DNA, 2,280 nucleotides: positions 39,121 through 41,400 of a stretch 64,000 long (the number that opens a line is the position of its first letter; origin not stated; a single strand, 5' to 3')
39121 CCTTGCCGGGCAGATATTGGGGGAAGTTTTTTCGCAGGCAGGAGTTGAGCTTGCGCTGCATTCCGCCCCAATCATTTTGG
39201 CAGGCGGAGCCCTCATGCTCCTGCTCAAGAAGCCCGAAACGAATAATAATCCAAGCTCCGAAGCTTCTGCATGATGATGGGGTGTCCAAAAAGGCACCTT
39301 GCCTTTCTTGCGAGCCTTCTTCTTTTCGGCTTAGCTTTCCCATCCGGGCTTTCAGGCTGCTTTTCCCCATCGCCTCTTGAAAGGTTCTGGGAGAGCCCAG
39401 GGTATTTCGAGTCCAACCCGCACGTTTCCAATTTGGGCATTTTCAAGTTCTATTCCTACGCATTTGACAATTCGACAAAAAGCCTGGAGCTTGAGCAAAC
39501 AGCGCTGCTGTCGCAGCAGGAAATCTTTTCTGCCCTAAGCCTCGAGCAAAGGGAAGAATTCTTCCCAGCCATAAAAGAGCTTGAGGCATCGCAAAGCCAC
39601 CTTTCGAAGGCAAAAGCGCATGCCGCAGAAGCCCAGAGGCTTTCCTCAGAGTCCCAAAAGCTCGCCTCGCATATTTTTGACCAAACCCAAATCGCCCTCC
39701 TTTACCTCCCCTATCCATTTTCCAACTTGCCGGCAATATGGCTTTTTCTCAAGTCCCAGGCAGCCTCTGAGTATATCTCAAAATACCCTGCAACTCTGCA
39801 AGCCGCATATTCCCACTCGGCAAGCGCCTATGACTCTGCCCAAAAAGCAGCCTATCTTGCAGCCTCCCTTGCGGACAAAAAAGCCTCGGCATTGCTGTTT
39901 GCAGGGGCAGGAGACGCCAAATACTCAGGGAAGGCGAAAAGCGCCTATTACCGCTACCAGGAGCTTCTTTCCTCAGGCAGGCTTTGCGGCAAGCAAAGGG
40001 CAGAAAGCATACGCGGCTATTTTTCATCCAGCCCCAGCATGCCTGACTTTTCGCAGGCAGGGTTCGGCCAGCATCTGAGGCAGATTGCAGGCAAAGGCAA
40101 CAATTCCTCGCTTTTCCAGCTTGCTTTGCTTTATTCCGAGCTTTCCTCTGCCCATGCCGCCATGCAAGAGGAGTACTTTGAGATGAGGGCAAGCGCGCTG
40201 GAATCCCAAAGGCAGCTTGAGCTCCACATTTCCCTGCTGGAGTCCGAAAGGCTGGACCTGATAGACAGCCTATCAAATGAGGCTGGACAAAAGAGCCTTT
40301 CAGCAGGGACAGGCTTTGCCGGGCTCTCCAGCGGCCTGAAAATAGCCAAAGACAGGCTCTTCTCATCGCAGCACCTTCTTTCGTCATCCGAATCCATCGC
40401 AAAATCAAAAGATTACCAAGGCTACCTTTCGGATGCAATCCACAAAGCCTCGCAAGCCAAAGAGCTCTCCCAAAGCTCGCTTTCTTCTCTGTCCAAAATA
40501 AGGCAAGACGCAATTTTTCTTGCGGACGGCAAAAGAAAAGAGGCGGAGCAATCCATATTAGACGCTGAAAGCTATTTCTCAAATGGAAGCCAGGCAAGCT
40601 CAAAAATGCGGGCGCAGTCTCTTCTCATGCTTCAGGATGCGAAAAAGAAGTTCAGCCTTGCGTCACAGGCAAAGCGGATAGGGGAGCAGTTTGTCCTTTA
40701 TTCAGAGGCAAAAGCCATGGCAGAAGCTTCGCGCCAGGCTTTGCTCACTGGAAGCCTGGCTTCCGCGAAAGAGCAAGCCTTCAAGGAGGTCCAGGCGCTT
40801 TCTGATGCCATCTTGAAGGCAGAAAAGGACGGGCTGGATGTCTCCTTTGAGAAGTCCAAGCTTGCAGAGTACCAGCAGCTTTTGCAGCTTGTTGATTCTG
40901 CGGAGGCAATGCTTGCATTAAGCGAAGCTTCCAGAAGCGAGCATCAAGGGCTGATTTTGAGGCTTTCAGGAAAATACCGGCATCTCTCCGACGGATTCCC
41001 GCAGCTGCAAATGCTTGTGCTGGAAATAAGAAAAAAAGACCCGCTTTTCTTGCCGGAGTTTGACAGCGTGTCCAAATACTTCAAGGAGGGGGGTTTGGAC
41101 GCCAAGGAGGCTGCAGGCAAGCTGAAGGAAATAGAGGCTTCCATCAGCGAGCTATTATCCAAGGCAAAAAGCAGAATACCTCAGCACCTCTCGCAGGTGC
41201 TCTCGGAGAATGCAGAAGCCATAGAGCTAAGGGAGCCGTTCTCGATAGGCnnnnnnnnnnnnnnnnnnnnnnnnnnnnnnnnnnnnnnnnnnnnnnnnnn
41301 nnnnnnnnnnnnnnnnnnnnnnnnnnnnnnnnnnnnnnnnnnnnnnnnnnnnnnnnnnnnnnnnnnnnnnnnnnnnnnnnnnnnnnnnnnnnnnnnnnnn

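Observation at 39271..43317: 1348-aa low-complexity coiled-coil envelope protein with lipobox-like signal and C-terminal anchor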

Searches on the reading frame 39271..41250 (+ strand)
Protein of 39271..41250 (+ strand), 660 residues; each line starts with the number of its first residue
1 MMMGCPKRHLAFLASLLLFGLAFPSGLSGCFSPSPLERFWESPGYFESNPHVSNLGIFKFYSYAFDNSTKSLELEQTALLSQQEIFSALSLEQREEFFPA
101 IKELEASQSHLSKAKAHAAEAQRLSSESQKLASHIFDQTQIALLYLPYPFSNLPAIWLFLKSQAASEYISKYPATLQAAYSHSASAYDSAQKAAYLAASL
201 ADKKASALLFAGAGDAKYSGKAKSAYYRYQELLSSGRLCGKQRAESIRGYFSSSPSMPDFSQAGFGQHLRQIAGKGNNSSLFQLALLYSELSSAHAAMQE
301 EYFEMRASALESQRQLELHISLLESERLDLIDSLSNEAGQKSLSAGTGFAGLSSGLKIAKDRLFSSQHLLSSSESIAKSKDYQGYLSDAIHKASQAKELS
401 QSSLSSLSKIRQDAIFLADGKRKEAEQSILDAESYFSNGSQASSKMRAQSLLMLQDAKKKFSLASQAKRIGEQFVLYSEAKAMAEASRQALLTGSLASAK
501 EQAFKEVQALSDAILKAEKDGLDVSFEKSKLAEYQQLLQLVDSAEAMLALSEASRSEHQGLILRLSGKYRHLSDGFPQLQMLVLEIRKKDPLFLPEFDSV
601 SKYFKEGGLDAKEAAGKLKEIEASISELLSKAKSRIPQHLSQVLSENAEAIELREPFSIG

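Call 33: predict_structure(alignment_id=A4)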
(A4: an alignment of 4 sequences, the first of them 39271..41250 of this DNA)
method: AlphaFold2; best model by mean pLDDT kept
length: 660 residues; sequences in the alignment: 4
mean_pLDDT: 79.6   pTM: 0.57
mean pLDDT of the five models: 79.6, 77.9, 75.5, 75.1, 73.6
residues with pLDDT >= 90: 271; 70-90: 226; 50-70: 84; < 50: 79
segments of 3 or more residues with pLDDT < 50: 1-23, 53-55, 57-59, 62-68, 139-153, 335-348, 495-497, 651-660
pLDDT, mean of each block of 10 residues (from residue 1): 42 44 68 76 61 48 49 80 92 93 95 90 79 58 46 51 68 82 91 94 94 88 92 80 70 58 78 88 94 94 97 96 88 48 39 84 96 92 91 96 90 89 94 79 71 93 93 92 87 59 87 92 90 89 74 86 89 86 88 90 84 90 91 85 68 42
secondary structure, 60 per line:
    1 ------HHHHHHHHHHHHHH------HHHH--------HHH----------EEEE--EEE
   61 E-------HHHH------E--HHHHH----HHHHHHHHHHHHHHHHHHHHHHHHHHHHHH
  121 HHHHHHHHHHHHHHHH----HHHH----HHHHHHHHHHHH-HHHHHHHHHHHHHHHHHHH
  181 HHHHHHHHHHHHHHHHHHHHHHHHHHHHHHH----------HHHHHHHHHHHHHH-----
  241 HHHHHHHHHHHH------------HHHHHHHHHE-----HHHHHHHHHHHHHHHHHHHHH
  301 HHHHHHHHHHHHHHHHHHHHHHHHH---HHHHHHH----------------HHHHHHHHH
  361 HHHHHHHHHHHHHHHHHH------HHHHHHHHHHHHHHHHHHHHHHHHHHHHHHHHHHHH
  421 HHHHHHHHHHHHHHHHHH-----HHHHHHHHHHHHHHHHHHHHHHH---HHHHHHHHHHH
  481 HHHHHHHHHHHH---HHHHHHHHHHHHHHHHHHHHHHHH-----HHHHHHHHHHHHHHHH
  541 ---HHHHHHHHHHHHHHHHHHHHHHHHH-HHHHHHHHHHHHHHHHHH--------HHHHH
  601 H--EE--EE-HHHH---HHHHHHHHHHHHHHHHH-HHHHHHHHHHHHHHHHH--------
elements in order (helices of 4 or more, strands of 3 or more residues): H7-20 H27-30 E52-55 E58-61 H69-72 H82-86 H91-136 H141-144 H149-160 H162-211 H222-235 H241-252 H265-273 H280-325 H329-335 H352-378 H385-438 H444-466 H470-492 H496-519 H525-540 H544-568 H570-587 H596-601 H611-614 H618-634 H636-652

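Call 42: fold_search(model_id=the predicted structure, library=pdb)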
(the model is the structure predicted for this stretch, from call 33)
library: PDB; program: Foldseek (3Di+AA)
matches with E <= 10: 70; with E <= 0.001: 0
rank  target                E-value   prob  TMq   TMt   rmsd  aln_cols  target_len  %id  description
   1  9dgq_m                2.4e-01  0.14  0.10  0.04  34.1       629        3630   11  Structure of dynein-1 on microtubules (released 2025-09-10)
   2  7z8f_m                2.6e-01  0.15  0.11  0.04  33.6       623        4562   10  Composite structure of dynein-dynactin-BICDR on microtubules (released 2022-07-27)
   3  7z8f_e                3.3e-01  0.14  0.10  0.03  32.3       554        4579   11  Composite structure of dynein-dynactin-BICDR on microtubules (released 2022-07-27)
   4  9qvn_M                3.8e-01  0.08  0.12  0.11  28.3       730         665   12  Cryo-EM reconstruction of the NEDD1 anchor protein bound to the gamma-tubulin ring complex (released 2025-05-21)
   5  9dgr_m                4.7e-01  0.11  0.10  0.04  33.8       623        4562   11  Composite structure of dynein-dynactin on microtubules (released 2025-09-10)
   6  6n4c_F                5.3e-01  0.09  0.08  0.09  31.3       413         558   11  EM structure of the DNA wrapping in bacterial open transcription initiation complex (released 2020-05-27)
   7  7z8f_n                6.6e-01  0.09  0.11  0.03  33.8       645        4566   10  Composite structure of dynein-dynactin-BICDR on microtubules (released 2022-07-27)
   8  9dgq_n                7.2e-01  0.09  0.11  0.03  33.6       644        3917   10  Structure of dynein-1 on microtubules (released 2025-09-10)
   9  9dgr_n                7.2e-01  0.09  0.11  0.03  33.6       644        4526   10  Composite structure of dynein-dynactin on microtubules (released 2025-09-10)
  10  7uni_A                7.8e-01  0.14  0.08  0.18  20.6       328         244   15  De novo designed chlorophyll dimer protein with Zn pheophorbide a methyl ester, SP2-ZnPPaM (released 2023-04-19)
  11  9ynh_A                1.1e+00  0.07  0.11  0.03  37.2       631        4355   11  Full-length human cytoplasmic dynein-1 in phi-like state bound to dynactin-p150glued and LIS1 (released 2026-01-28)
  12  1i0a_C                1.1e+00  0.07  0.11  0.14  24.4       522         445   12  CRYSTAL STRUCTURE OF WILD TYPE TURKEY DELTA 1 CRYSTALLIN (EYE LENS PROTEIN) (released 2001-04-21)
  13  2e9f_A                1.4e+00  0.04  0.09  0.12  26.0       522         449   12  Crystal Structure of T.th.HB8 Argininosuccinate lyase complexed with L-Arginine (released 2007-07-31)
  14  9ync_A                1.4e+00  0.04  0.10  0.03  38.5       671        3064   11  Motor domains of phi-like human dynein-1 bound to dynactin-p150glued and LIS1 (released 2026-01-28)
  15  6xl5_F                1.5e+00  0.06  0.10  0.12  31.9       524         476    9  Cryo-EM structure of EcmrR-RNAP-promoter open complex (EcmrR-RPo) (released 2021-04-07)
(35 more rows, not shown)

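Call 93: fold_search(model_id=the predicted structure, library=viral)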
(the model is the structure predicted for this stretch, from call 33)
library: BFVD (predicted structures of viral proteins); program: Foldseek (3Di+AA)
matches with E <= 10: 118; with E <= 0.001: 0
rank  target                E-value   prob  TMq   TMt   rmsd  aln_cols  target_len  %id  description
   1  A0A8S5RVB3            1.4e-01  0.20  0.12  0.10  41.3       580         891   12  TrbL/VirB6 plasmid conjugal transfer protein [Siphoviridae sp. ctHip2]
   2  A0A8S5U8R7            1.7e-01  0.25  0.16  0.09  41.3       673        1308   12  Minor tail protein [Siphoviridae sp. ctnMR5]
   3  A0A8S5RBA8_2          1.8e-01  0.30  0.14  0.12  24.6       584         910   11  Chromosome segregation ATPase [virus sp. ctmTa7]
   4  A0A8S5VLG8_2          2.6e-01  0.25  0.15  0.12  33.2       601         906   14  (no name in the UniProt tables at hand)
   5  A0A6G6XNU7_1          2.9e-01  0.07  0.08  0.05  63.9       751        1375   10  (no name in the UniProt tables at hand)
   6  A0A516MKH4            4.1e-01  0.08  0.10  0.10  34.1       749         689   14  (no name in the UniProt tables at hand)
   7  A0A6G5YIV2            4.3e-01  0.10  0.11  0.13  46.5       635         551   11  (no name in the UniProt tables at hand)
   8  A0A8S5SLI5            4.3e-01  0.08  0.11  0.09  49.2       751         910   15  Tail tape measure protein [Siphoviridae sp. ctrCN24]
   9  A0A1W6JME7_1          4.5e-01  0.25  0.14  0.09  21.7       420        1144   10  Tail tape measure protein [Lactococcus phage AM9]
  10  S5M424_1              5.1e-01  0.07  0.09  0.06  41.0       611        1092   11  Tapemeasure protein [Bacillus phage Basilisk]
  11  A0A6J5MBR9            6.6e-01  0.04  0.07  0.07  44.6       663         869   13  Caudovirus, tape measure, N-terminal [uncultured Caudovirales phage]
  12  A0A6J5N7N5            6.6e-01  0.04  0.08  0.06  50.4       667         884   13  Bacteriophage lambda, GpH, tail tape measure, C-terminal [uncultured Caudovirales phage]
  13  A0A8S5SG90            7.1e-01  0.05  0.09  0.09  40.5       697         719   11  Minor tail protein [Siphoviridae sp. ctxvK3]
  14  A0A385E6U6            7.8e-01  0.12  0.17  0.12  56.5       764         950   15  (no name in the UniProt tables at hand)
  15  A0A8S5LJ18            8.5e-01  0.12  0.16  0.09  44.0       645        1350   12  Minor tail protein [Siphoviridae sp. ct3o911]
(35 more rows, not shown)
